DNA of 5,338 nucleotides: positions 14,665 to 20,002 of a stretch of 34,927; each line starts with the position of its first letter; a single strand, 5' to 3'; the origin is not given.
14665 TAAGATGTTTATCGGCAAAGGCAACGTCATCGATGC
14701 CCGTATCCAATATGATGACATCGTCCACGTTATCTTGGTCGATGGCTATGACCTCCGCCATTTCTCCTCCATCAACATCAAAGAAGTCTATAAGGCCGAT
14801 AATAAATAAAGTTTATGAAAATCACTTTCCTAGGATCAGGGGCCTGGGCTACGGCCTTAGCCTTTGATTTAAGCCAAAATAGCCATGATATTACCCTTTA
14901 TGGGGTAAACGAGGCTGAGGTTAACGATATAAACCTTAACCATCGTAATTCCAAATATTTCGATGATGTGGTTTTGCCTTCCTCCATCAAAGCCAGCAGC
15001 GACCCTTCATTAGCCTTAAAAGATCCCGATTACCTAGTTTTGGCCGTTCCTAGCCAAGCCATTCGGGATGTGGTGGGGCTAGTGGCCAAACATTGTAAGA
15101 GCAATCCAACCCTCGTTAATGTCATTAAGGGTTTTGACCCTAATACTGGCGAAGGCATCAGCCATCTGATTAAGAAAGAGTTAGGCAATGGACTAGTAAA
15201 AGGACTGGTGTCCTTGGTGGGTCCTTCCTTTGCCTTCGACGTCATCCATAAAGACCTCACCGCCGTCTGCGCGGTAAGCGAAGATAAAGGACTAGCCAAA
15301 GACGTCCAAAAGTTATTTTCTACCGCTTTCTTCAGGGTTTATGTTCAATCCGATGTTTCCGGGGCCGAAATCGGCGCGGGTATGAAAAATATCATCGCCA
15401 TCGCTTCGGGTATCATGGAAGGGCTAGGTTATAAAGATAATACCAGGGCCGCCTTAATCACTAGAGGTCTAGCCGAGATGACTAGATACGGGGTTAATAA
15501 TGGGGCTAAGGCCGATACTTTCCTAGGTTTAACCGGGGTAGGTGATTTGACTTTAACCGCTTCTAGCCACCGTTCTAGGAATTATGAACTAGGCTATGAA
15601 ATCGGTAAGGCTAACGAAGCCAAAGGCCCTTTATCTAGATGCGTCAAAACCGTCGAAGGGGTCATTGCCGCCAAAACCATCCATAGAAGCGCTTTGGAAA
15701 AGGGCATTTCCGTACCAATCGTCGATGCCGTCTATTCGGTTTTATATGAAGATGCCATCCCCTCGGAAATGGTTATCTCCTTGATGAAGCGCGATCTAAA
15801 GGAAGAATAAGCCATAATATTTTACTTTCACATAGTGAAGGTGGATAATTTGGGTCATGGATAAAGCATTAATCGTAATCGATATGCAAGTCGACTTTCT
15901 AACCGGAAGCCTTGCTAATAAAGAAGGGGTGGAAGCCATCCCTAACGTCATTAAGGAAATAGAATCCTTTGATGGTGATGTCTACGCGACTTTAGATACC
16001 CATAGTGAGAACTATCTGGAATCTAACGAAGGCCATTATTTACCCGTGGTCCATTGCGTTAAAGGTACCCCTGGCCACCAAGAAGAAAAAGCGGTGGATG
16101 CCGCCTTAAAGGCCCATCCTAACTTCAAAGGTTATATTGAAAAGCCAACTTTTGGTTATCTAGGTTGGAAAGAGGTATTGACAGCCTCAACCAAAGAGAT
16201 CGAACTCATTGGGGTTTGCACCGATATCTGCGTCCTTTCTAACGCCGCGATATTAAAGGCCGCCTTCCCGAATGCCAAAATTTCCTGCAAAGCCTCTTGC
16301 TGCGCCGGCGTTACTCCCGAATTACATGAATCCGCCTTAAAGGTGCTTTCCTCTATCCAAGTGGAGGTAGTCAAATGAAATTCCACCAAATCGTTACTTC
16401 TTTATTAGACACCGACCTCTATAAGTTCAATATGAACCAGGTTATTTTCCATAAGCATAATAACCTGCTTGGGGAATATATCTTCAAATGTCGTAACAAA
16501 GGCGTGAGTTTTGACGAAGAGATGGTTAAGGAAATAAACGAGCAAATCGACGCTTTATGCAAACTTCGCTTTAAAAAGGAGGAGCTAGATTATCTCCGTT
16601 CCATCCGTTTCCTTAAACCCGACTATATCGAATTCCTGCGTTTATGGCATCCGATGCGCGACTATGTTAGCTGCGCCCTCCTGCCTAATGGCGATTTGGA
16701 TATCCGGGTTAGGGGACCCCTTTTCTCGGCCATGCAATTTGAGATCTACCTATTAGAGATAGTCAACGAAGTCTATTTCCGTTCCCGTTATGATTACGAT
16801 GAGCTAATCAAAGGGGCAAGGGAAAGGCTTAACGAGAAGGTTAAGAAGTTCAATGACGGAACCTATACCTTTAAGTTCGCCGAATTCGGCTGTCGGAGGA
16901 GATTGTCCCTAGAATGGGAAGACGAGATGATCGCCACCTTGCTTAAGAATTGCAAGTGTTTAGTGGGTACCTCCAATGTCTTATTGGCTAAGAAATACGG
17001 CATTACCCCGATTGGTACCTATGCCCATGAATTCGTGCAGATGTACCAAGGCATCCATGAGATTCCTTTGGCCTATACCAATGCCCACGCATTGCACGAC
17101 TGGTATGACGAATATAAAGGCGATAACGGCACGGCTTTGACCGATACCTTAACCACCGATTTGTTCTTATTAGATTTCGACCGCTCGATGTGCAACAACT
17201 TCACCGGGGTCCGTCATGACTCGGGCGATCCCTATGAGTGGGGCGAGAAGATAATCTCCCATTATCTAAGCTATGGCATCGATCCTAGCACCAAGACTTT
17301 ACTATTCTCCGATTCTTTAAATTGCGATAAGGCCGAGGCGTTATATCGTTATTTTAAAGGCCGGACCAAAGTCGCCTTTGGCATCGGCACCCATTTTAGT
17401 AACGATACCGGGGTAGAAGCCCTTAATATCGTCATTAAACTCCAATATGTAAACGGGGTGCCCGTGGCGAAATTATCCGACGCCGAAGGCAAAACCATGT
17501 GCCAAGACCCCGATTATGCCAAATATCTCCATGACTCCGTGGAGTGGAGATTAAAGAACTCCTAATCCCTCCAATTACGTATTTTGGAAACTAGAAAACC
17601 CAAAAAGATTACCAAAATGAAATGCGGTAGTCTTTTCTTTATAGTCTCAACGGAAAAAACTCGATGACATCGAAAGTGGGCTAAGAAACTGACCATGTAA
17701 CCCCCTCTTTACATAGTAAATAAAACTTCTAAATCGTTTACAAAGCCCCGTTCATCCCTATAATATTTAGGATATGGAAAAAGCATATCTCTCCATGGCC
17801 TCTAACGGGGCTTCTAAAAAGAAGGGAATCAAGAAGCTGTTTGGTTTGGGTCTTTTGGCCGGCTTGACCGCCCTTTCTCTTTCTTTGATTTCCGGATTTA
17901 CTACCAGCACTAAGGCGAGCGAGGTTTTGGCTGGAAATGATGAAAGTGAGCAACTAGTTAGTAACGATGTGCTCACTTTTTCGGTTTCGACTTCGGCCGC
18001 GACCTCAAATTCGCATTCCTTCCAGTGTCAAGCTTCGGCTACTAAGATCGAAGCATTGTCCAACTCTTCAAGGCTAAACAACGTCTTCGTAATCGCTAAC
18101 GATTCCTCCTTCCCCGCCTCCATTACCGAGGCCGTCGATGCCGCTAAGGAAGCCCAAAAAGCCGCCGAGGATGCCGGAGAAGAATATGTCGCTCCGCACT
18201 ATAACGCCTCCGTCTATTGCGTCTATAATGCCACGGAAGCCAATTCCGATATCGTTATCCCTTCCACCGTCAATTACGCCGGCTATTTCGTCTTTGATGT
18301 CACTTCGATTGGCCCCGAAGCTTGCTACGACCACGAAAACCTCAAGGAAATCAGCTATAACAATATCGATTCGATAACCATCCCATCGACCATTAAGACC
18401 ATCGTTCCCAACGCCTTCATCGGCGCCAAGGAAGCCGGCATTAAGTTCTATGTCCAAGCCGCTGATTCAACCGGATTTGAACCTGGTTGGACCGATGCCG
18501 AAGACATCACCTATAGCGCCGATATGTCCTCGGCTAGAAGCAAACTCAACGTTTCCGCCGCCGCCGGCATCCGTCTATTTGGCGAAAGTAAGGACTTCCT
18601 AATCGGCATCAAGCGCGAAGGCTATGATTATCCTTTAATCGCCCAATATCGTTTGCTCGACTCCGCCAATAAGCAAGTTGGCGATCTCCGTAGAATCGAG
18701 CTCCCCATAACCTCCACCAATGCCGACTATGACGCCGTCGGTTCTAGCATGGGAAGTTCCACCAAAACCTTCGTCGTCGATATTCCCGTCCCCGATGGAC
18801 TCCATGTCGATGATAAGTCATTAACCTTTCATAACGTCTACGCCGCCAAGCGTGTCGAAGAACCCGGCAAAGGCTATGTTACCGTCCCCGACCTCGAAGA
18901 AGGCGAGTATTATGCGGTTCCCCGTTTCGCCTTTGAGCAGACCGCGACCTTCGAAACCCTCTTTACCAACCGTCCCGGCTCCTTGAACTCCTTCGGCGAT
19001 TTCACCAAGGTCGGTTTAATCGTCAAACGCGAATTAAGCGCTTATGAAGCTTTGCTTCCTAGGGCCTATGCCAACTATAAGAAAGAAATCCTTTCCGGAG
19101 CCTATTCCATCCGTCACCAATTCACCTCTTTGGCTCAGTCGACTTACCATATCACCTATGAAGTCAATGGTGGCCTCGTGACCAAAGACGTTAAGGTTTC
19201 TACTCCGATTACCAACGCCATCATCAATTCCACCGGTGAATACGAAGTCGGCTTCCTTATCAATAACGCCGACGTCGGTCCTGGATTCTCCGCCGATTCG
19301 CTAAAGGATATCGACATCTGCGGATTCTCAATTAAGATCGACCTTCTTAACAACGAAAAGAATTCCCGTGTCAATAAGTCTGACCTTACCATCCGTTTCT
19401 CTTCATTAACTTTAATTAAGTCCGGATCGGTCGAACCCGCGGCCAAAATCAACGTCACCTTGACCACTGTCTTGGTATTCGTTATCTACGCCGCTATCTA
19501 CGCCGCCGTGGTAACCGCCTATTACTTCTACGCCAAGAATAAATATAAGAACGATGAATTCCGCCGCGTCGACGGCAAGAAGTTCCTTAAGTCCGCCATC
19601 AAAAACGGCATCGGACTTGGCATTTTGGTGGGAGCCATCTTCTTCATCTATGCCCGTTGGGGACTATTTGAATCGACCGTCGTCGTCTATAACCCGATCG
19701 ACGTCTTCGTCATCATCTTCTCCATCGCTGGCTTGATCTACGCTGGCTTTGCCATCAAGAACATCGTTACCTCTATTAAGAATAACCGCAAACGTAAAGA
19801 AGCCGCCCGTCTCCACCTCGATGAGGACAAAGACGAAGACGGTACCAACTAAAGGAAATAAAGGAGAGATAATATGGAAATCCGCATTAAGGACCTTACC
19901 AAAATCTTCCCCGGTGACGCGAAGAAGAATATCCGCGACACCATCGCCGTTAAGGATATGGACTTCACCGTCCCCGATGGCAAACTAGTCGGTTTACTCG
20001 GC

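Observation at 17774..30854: Nine-gene operon combining a surface nuclease, OB-fold lipoproteins and a sugar-type ABC importer: putative extracellular nucleic-acid scavenging machine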

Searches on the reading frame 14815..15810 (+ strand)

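Call 12: search_protein_families(library=pfam, proteins=[window:14815-15810:+], max_evalue=0.001)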
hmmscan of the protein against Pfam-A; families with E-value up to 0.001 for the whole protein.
window:14815-15810:+ (331 aa): 5 families
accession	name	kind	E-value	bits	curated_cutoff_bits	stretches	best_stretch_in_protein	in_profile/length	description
PF07479.19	NAD_Gly3P_dh_C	-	7.2e-46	156.4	25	1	180-320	1-141/142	NAD-dependent glycerol-3-phosphate dehydrogenase C-terminus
PF01210.29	NAD_Gly3P_dh_N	-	1.5e-39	135.9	23.1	1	2-159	1-156/158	NAD-dependent glycerol-3-phosphate dehydrogenase N-terminus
PF20618.3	GPD_NAD_C_bact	-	3.8e-13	50.2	27.6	1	240-306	1-66/66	Bacterial GPD, NAD-dependent C-terminal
PF03807.23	F420_oxidored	-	3.9e-06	27.8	21.6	1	2-102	1-90/94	NADP oxidoreductase coenzyme F420-dependent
PF02558.23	ApbA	-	6.1e-06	26.4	22.2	1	3-100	1-96/150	Ketopantoate reductase PanE/ApbA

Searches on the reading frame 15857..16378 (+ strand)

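Call 12: search_protein_families(library=pfam, proteins=[window:15857-16378:+], max_evalue=0.001)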
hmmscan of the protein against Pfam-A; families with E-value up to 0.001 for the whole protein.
window:15857-16378:+ (173 aa): 1 family
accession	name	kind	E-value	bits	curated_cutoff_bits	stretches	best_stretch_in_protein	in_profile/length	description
PF00857.26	Isochorismatase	-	1.7e-14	54.7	27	1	4-171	2-170/175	Isochorismatase domain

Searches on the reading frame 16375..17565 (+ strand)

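Call 12: search_protein_families(library=pfam, proteins=[window:16375-17565:+], max_evalue=0.001)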
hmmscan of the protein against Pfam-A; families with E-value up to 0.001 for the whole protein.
window:16375-17565:+ (396 aa): 2 families
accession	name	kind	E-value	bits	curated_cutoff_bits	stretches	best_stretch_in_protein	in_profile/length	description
PF04095.22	NAPRTase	-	2.6e-64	217.7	20.8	1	166-387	1-233/239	Nicotinate phosphoribosyltransferase (NAPRTase) family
PF17767.7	NAPRTase_N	-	2e-29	102.9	32.6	1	11-131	1-125/125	Nicotinate phosphoribosyltransferase (NAPRTase) N-terminal domain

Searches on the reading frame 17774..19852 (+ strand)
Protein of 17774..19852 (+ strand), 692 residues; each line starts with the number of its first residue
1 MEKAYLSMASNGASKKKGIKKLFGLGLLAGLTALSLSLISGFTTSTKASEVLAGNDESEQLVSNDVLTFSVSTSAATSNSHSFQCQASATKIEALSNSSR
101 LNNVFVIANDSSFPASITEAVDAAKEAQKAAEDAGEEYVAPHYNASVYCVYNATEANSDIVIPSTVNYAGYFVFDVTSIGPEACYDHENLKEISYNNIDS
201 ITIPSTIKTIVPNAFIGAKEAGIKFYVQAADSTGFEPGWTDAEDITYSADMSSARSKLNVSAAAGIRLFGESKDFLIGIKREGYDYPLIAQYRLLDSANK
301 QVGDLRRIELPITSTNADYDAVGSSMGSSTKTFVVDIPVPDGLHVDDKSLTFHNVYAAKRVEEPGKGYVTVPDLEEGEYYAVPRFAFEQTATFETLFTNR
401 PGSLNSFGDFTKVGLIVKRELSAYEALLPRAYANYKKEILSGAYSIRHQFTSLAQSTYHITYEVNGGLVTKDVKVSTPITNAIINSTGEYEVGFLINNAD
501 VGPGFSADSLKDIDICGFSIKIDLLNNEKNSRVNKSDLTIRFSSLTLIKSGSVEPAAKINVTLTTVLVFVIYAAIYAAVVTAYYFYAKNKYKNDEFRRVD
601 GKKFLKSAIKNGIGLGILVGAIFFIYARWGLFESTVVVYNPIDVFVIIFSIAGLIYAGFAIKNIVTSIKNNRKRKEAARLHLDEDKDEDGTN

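Call 5: search_protein_families(library=pfam, proteins=[window:17774-19852:+], max_evalue=0.01)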
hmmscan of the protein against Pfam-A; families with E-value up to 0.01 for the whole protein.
window:17774-19852:+ (692 aa): 1 family
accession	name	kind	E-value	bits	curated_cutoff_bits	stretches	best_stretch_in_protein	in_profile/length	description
PF19149.5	DUF5831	-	0.0077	16.9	25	0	571-613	11-51/72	Family of unknown function (DUF5831)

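Call 6: search_protein_families(library=ncbifam, proteins=[window:17774-19852:+], max_evalue=0.01)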
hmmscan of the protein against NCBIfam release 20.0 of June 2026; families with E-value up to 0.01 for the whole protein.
window:17774-19852:+ (692 aa): 0 families
